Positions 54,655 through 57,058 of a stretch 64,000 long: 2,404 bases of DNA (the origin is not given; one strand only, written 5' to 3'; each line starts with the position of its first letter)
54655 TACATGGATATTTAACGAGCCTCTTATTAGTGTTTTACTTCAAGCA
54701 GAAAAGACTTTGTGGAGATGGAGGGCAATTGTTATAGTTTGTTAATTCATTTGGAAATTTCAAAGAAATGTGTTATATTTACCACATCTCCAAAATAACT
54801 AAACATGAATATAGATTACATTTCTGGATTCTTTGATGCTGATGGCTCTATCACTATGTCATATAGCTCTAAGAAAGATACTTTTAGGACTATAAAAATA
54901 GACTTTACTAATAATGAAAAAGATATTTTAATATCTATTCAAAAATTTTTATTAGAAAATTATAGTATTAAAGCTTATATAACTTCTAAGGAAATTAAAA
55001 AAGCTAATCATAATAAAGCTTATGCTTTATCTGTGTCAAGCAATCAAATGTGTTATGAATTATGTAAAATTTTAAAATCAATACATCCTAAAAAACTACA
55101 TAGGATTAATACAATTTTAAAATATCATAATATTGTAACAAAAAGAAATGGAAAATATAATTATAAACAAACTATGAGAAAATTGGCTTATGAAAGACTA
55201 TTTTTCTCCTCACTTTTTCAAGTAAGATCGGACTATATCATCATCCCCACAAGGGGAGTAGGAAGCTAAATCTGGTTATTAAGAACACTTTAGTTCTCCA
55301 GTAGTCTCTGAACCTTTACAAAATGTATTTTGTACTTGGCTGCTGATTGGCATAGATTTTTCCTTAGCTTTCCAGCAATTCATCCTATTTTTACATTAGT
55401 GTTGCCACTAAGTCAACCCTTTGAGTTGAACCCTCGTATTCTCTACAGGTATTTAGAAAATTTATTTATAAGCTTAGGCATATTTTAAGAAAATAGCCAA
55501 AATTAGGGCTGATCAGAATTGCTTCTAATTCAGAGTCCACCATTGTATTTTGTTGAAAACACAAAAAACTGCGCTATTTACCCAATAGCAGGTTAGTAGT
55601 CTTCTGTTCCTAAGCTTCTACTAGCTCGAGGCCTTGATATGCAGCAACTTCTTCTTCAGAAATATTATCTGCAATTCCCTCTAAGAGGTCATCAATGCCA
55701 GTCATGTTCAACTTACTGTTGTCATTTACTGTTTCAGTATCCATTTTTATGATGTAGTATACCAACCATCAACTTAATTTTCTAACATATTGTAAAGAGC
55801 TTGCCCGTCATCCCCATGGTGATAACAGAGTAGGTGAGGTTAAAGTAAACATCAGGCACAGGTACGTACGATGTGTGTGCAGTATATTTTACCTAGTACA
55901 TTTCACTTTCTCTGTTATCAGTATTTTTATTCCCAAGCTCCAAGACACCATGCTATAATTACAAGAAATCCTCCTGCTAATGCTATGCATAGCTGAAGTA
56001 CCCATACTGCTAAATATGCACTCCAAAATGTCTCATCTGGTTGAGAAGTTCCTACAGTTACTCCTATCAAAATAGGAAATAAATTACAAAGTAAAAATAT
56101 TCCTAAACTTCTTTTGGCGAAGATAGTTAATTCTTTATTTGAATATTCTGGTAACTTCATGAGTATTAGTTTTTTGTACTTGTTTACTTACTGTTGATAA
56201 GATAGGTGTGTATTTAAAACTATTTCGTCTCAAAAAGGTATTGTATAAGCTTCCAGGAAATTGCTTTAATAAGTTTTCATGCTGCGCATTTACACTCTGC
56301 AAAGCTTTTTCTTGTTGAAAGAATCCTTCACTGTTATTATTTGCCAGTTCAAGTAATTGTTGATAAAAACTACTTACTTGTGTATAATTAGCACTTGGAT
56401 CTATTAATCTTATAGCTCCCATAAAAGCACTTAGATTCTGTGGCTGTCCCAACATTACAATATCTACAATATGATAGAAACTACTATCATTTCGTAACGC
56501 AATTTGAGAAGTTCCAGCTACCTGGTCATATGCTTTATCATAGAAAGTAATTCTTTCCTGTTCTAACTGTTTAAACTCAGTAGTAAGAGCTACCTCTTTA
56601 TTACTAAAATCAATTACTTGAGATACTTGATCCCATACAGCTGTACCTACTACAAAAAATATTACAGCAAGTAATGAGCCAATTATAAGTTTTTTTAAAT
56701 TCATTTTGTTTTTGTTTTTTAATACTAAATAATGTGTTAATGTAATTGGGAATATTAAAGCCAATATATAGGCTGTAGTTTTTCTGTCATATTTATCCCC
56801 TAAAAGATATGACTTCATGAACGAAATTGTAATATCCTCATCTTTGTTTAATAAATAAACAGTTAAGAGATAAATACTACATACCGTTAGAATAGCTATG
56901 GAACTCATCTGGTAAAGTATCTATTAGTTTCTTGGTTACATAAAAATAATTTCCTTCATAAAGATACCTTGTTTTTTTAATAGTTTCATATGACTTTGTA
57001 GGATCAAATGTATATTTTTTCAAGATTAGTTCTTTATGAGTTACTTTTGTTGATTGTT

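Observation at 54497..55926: Group I intron catalytic core on the - strand overlapping, in antisense, the 3' end of a + strand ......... homing endonuclease gene, with no recognisable host gene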

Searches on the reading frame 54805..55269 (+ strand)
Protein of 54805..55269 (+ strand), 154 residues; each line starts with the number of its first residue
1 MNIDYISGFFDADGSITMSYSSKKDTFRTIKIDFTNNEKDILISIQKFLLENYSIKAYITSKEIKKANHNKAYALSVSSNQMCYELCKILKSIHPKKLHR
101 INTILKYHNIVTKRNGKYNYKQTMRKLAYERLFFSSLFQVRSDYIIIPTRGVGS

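Call 15: search_protein_families(library=pfam, proteins=[window:54805-55269:+], max_evalue=0.01)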
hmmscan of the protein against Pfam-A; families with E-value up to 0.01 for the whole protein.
window:54805-55269:+ (154 aa): 2 families
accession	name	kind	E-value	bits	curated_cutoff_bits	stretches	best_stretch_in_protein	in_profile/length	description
PF14528.11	LAGLIDADG_3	-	3.2e-08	34.1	22.5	1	5-80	6-71/82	LAGLIDADG-like domain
PF00961.24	LAGLIDADG_1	-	1.8e-05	26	23.1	1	6-94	1-86/102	LAGLIDADG endonuclease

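Call 21: find_related_loci(query=window:54805-55269:+, collection=viral_contigs, flank=2500)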
Query window:54805-55269:+ (154 aa) in viral_contigs; peptide patterns used: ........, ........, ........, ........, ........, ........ (x = any residue, [..] = any of these).
12 stretches matched a pattern; 1 encode a relative of the query (tblastn E <= 1e-3); 1 distinct loci.
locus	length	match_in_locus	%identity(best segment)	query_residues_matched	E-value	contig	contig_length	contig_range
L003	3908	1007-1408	63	1-134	4e-57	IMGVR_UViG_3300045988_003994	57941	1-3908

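Call 22: find_homologous_proteins(query=window:54805-55269:+)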
Query window:54805-55269:+ (154 aa): 188 proteins with E <= 0.001 among 208 candidates; the best 120 are listed.
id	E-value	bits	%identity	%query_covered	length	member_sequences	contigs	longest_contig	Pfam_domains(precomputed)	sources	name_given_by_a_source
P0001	3.6e-94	330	100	100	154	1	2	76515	PF00961.25,PF14528.12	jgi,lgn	-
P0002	9.3e-81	287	86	100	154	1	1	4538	PF14528.12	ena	-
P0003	5.8e-65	236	76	97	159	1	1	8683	PF00961.25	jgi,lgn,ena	jgi:hypothetical protein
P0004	3.1e-59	217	72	96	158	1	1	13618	PF14528.12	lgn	-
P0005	2.5e-57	211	67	97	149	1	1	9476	PF00961.25,PF14528.12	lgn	-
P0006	6.7e-56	206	63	97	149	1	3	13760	PF14528.12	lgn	-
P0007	7.3e-56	206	67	90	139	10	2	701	PF00961.25,PF14528.12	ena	-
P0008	1.1e-55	206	71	90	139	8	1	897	PF00961.25,PF14528.12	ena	-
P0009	4.4e-55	204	71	90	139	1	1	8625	PF00961.25,PF14528.12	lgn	-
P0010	6.1e-55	203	68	90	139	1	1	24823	PF14528.12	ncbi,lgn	-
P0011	8.4e-55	203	70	90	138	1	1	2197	PF00961.25,PF14528.12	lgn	-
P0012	8.7e-55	203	68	90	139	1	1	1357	PF00961.25,PF14528.12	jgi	-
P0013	1.3e-54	202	70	90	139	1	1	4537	PF00961.25,PF14528.12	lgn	-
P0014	3.8e-54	201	70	90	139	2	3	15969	-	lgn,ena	-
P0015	3.9e-54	201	68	90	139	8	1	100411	PF00961.25,PF14528.12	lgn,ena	-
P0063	1.2e-48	183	58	90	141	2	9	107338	PF00961.25,PF14528.12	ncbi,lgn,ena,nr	ncbi:MAG: LAGLIDADG family homing endonuclease [Butyrivibrio sp.]|nr:LAGLIDADG family homing endonuc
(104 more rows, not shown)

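Call 23: find_encoding_contigs(protein=P0002, flank=2500, max_places=3)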
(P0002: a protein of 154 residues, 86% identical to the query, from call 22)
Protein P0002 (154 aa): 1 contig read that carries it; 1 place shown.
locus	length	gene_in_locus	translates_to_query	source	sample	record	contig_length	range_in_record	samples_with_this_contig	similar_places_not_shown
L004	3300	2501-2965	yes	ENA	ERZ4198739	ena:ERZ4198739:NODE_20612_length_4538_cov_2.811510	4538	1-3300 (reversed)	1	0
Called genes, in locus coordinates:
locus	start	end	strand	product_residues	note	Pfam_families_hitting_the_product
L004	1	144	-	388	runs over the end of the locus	-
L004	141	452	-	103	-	-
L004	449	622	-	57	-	-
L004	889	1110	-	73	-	-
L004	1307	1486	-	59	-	-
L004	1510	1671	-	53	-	-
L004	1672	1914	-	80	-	-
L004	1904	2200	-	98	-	-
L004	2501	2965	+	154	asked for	PF14528:LAGLIDADG_3 (faint)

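Call 24: find_encoding_contigs(protein=P0003, flank=2500, max_places=3)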
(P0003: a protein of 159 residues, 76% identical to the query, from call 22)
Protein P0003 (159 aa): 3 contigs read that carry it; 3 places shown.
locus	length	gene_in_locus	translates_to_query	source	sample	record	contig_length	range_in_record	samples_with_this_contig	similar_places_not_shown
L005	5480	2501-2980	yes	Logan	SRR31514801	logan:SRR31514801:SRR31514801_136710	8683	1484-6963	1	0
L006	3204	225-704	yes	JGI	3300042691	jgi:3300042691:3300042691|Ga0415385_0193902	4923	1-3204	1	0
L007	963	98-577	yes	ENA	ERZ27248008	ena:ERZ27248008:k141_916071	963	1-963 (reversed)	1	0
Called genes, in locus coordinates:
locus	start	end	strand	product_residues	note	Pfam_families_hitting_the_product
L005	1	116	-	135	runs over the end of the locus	-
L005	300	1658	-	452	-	-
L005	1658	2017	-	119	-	-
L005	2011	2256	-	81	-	-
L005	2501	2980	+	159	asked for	PF00961:LAGLIDADG_1 (weak)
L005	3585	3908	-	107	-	-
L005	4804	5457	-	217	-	-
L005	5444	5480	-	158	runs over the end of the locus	-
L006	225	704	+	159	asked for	PF00961:LAGLIDADG_1 (weak)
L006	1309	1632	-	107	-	-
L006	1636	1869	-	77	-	-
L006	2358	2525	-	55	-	-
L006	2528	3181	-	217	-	-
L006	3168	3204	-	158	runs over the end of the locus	-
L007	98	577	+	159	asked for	PF00961:LAGLIDADG_1 (weak)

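Call 25: find_encoding_contigs(protein=P0004, flank=2500, max_places=3)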
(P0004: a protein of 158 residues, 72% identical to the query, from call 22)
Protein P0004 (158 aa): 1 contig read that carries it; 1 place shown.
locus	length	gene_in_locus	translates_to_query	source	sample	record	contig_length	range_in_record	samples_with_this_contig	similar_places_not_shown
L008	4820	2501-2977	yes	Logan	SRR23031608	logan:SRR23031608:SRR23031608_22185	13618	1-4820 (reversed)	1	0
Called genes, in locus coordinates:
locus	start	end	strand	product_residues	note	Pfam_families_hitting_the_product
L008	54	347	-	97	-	-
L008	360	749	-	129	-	-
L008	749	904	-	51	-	-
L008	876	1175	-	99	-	-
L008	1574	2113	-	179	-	-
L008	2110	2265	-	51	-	-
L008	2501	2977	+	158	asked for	PF14528:LAGLIDADG_3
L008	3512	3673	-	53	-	-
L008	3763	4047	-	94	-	-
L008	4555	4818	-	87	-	?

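Call 26: find_encoding_contigs(protein=P0001, flank=2500, max_places=3)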
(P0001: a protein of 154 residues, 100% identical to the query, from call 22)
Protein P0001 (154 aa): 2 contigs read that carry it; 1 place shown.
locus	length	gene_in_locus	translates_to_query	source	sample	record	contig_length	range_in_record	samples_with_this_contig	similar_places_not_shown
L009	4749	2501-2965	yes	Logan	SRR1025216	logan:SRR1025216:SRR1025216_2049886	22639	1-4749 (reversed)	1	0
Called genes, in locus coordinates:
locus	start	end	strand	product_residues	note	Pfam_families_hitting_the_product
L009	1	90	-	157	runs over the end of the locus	PF01844:HNH (weak)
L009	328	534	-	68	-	-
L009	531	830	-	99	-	-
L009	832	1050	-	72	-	-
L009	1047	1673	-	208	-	-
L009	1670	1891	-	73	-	-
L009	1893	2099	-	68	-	-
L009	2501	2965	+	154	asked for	PF14528:LAGLIDADG_3, PF00961:LAGLIDADG_1 (faint)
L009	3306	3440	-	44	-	-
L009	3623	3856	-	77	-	-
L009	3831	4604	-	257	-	-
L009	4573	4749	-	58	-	?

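Call 51: search_solved_structures(query=window:54805-55269:+, max_evalue=0.01, show_alignments=1)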
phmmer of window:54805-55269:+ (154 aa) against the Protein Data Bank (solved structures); distinct sequences matched with E-value up to 0.01: 1.
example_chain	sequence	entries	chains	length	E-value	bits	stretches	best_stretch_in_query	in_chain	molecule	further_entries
1p8k_Z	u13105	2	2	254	0.0099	19.4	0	5-72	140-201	Intron-encoded endonuclease I-AniI | LAGLIDADG endonuclease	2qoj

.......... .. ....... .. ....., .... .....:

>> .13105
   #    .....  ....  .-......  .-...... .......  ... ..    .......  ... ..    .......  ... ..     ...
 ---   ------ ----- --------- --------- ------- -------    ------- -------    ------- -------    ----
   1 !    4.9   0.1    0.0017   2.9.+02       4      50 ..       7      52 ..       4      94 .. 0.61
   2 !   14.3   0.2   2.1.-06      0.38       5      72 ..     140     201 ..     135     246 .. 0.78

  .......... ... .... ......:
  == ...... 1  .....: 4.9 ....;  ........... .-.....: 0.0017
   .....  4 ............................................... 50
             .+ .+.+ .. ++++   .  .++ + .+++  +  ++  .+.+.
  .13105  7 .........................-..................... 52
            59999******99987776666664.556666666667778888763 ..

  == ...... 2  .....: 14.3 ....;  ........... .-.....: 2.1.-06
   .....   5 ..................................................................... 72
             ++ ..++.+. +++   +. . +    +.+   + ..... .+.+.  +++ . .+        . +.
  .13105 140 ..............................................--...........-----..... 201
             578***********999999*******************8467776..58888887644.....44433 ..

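Call 53: find_encoding_contigs(protein=P0015, flank=2500, max_places=2)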
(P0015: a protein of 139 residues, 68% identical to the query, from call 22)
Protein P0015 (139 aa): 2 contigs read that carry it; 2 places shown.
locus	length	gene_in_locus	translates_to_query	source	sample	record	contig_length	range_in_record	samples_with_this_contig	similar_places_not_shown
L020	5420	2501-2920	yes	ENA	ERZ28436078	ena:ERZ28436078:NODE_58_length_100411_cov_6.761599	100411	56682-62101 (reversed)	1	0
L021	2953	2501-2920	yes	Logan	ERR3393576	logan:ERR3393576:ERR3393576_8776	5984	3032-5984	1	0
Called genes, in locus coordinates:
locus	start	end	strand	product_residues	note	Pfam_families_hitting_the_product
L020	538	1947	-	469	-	PF05731:TROVE, PF25045:vWA_Ro60 (faint)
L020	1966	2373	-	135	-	-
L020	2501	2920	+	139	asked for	PF14528:LAGLIDADG_3, PF00961:LAGLIDADG_1 (weak)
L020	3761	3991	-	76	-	-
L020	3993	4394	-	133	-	-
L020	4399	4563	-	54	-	-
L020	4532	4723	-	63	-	-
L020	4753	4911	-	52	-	-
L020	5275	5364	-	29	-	-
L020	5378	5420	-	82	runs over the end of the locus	-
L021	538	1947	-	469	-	PF05731:TROVE, PF25045:vWA_Ro60 (faint)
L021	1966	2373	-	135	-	-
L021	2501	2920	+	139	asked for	PF14528:LAGLIDADG_3, PF00961:LAGLIDADG_1 (weak)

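Call 54: find_encoding_contigs(protein=P0063, flank=2500, max_places=2)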
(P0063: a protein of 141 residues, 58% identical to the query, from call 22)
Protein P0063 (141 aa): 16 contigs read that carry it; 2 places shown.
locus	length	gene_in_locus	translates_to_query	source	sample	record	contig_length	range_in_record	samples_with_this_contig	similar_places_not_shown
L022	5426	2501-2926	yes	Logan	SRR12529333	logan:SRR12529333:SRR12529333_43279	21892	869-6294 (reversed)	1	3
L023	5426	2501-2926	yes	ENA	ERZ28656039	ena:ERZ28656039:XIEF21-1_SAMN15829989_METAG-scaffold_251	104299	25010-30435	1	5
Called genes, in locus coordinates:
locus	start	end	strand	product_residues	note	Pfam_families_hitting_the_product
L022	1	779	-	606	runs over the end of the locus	-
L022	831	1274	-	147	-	-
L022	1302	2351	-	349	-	-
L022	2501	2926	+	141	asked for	PF14528:LAGLIDADG_3, PF00961:LAGLIDADG_1 (weak)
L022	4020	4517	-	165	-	PF13392:HNH_3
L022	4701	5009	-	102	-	-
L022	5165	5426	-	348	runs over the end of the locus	-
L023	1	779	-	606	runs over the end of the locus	-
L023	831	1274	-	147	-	-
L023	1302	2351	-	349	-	-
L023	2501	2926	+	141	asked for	PF14528:LAGLIDADG_3, PF00961:LAGLIDADG_1 (weak)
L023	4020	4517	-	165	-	PF13392:HNH_3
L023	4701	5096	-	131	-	-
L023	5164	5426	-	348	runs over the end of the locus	-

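Call 60: search_protein_families(library=phrogs, proteins=[window:54805-55269:+], max_evalue=0.001)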
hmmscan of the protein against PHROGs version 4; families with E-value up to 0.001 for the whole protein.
window:54805-55269:+ (154 aa): 2 families
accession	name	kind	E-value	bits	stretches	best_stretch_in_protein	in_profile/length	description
phrog_5046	-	DNA, RNA and nucleotide metabolism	2.6e-09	38.5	1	1-132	6-136/161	HNH endonuclease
phrog_4645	-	DNA, RNA and nucleotide metabolism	7.4e-06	26.3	1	4-90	208-285/308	endonuclease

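Call 64: find_related_loci(query=A2, collection=genome_contigs, flank=1500)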
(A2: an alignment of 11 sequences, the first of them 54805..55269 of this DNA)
Query A2 (154 aa) in genome_contigs; peptide patterns used: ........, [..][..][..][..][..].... (x = any residue, [..] = any of these).
576 stretches matched a pattern; 15 encode a relative of the query (tblastn E <= 1e-3); 15 distinct loci.
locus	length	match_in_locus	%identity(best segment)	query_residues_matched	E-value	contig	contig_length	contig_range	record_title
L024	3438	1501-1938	65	1-147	1e-58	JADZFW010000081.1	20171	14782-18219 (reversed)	MAG: Flavobacteriaceae bacterium isolate SJ88 c_000000430776, whole genome shotgun sequence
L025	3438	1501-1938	60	1-147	3e-50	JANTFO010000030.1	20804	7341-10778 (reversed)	MAG: Flavobacteriaceae bacterium isolate bin100117 c_000000002235, whole genome shotgun sequence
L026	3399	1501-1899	41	1-135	5e-25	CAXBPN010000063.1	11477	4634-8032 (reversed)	MAG TPA_asm: uncultured Flavobacteriales bacterium isolate ERR2762188_binner13_Refined_26 genome assembly, contig: ERZ34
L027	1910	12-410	41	1-135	7e-25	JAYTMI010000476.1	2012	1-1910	MAG: Saprospiraceae bacterium isolate GFS_3556 GFS_3556_475, whole genome shotgun sequence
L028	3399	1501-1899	39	1-135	1e-24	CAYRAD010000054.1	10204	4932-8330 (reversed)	MAG TPA_asm: uncultured Vicingus sp. isolate binchicken_co275_22 genome assembly, contig: NODE_10457_length_10204_cov_7.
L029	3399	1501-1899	39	1-135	7e-24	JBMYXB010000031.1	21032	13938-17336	MAG: Vicingaceae bacterium isolate ME_XS_2210_bin_25 ME_XS_2210_bin_25_30, whole genome shotgun sequence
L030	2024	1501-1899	40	1-140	7e-21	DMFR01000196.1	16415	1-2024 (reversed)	MAG TPA_asm: Prolixibacteraceae bacterium isolate UBA10471 contig_529, whole genome shotgun sequence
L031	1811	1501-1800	42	1-101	3e-19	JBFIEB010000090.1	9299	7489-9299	MAG: Vicingaceae bacterium isolate Mix_sand11.2021.09.D.68 k141_3550103_length_9299_cov_11.0000, whole genome shotgun se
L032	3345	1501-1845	42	1-119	3e-18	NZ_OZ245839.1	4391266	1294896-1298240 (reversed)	MAG: Ekhidna sp. isolate e9068e2d-2860-4aa3-9f79-688275cc601e chromosome 1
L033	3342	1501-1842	42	1-118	2e-16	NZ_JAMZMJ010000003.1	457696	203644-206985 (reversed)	Marinoscillum pacificum strain MRN461 NODE_3_length_457696_cov_74.772211, whole genome shotgun sequence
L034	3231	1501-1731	46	1-78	2e-15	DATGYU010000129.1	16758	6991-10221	MAG TPA_asm: Prolixibacteraceae bacterium isolate SMAG_U10644 k141_13353, whole genome shotgun sequence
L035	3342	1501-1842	37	1-118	2e-15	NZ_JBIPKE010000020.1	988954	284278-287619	Marinoscillum luteum strain KCTC 23939 k141_54, whole genome shotgun sequence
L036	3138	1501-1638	43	1-46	2e-8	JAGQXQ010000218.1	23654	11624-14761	MAG: Phaeodactylibacter sp. isolate HKST-UBA43 2014-04-01_1_(paired)_contig_15736, whole genome shotgun sequence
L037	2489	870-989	51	1-41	2e-7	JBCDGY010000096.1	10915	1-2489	MAG: Bacteroidota bacterium isolate P01_H01_bin.143 k141_3236654_length_10915_cov_12.0000, whole genome shotgun sequence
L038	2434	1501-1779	28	5-105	8e-6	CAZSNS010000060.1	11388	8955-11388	MAG TPA_asm: Candidatus Hadarchaeota archaeon isolate ERP127260_co1_20 genome assembly, contig: NODE_2686_length_11388_c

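Call 80: predict_structure(alignment_id=A3)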
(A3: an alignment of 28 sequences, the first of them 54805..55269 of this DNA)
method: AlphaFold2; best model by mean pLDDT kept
length: 154 residues; sequences in the alignment: 28
mean_pLDDT: 86.1   pTM: 0.75
mean pLDDT of the five models: 86.1, 85.6, 85.5, 84.1, 83.3
residues with pLDDT >= 90: 102; 70-90: 35; 50-70: 5; < 50: 12
segments of 3 or more residues with pLDDT < 50: 141-144, 148-154
pLDDT, mean of each block of 10 residues (from residue 1): 91 92 90 93 95 94 82 91 94 91 93 86 93 78 47 39
secondary structure, 60 per line:
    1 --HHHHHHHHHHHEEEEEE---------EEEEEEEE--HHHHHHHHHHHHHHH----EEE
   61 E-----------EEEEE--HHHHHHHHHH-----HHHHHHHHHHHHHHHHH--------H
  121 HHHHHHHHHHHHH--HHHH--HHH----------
elements in order: H3-13 E14-19 E29-36 H39-53 E58-61 E73-77 H80-89 H95-111 H120-133 H136-139

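Call 82: fold_search(model_id=the predicted structure, library=pdb)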
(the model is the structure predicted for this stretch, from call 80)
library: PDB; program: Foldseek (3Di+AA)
matches with E <= 10: 848; with E <= 0.001: 27
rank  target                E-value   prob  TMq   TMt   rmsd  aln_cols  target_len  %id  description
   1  3e54_A                3.5e-05  1.00  0.58  0.56   4.3       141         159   20  Archaeal Intron-encoded Homing Endonuclease I-Vdi141I Complexed With DNA (released 2008-12-30)
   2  9q7v_A                4.0e-05  1.00  0.61  0.35   3.6       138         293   16  One of a series of engineered variants of I-OnuI meganuclease targeting altered DNA target sequence (released 2025-09-10)
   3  5v0q_A                6.1e-05  1.00  0.62  0.35   3.4       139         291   13  Original engineered variant of I-OnuI meganuclease targeting the HIV integrase gene; harbors 49 point mutations relati (released 2017-09-27)
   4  6uw0_A                6.1e-05  1.00  0.60  0.34   3.5       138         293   12  Engineered variant of I-OnuI meganuclease with improved thermostability and fully altered specificity targeting choler (released 2019-12-18)
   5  4yit_D                7.8e-05  1.00  0.54  0.32   3.9       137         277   19  Crystal Structure of LAGLIDADG Meganuclease I-AabMI Bound to Uncleaved DNA (released 2016-03-23)
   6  2vbl_B                8.8e-05  1.00  0.53  0.53   4.8       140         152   17  Molecular basis of human XPC gene recognition and cleavage by engineered homing endonuclease heterodimers (released 2008-10-28)
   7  6fb0_A                1.1e-04  1.00  0.52  0.53   4.8       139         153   16  Crystal Structure of a Tailored I-CreI Homing Endonuclease Protein (3115 variant) in complex with its target DNA (Haem (released 2018-07-18)
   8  5t2o_A                1.2e-04  1.00  0.63  0.36   3.2       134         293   10  Engineered variant of I-OnuI meganuclease targeting the Anopheles AGAP011377 gene; harbors 53 point mutations relative (released 2017-05-03)
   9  6fb0_B                1.5e-04  1.00  0.49  0.49   4.7       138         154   15  Crystal Structure of a Tailored I-CreI Homing Endonuclease Protein (3115 variant) in complex with its target DNA (Haem (released 2018-07-18)
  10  9xy5_A                1.6e-04  1.00  0.63  0.36   3.2       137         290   12  One of a series of engineered variants of I-OnuI meganuclease targeting altered DNA target sequence (released 2025-09-10)
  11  9q7z_A                1.6e-04  1.00  0.52  0.30   5.3       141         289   18  One of a series of engineered variants of I-OnuI meganuclease targeting altered DNA target sequence (released 2025-09-10)
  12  1p8k_Z                1.6e-04  1.00  0.48  0.30  12.5       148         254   16  The structure and DNA recognition of a bifunctional homing endonuclease and group I intron splicing factor (released 2004-01-20)
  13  2xe0_A                2.2e-04  1.00  0.55  0.56   4.3       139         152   16  Molecular basis of engineered meganuclease targeting of the endogenous human RAG1 locus (released 2010-09-29)
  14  1dq3                  2.5e-04  1.00  0.42  0.16   3.4        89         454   18  CRYSTAL STRUCTURE OF AN ARCHAEAL INTEIN-ENCODED HOMING ENDONUCLEASE PI-PFUI (released 2000-07-05)
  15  11qf_A                2.5e-04  1.00  0.52  0.30   4.6       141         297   15  I-PnoMI with solubilizing mutations (released 2026-03-25)
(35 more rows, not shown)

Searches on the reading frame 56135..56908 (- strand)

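Call 15: search_protein_families(library=pfam, proteins=[window:56135-56908:-], max_evalue=0.01)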
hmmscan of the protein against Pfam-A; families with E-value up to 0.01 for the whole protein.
window:56135-56908:- (257 aa): 1 family
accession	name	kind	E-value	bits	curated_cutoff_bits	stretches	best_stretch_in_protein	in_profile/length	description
PF11031.13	Phage_holin_T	-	0.003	17.5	22.2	1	63-125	16-78/233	Bacteriophage T holin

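Call 60: search_protein_families(library=phrogs, proteins=[window:56135-56908:-], max_evalue=0.001)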
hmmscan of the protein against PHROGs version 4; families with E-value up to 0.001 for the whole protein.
window:56135-56908:- (257 aa): 0 families
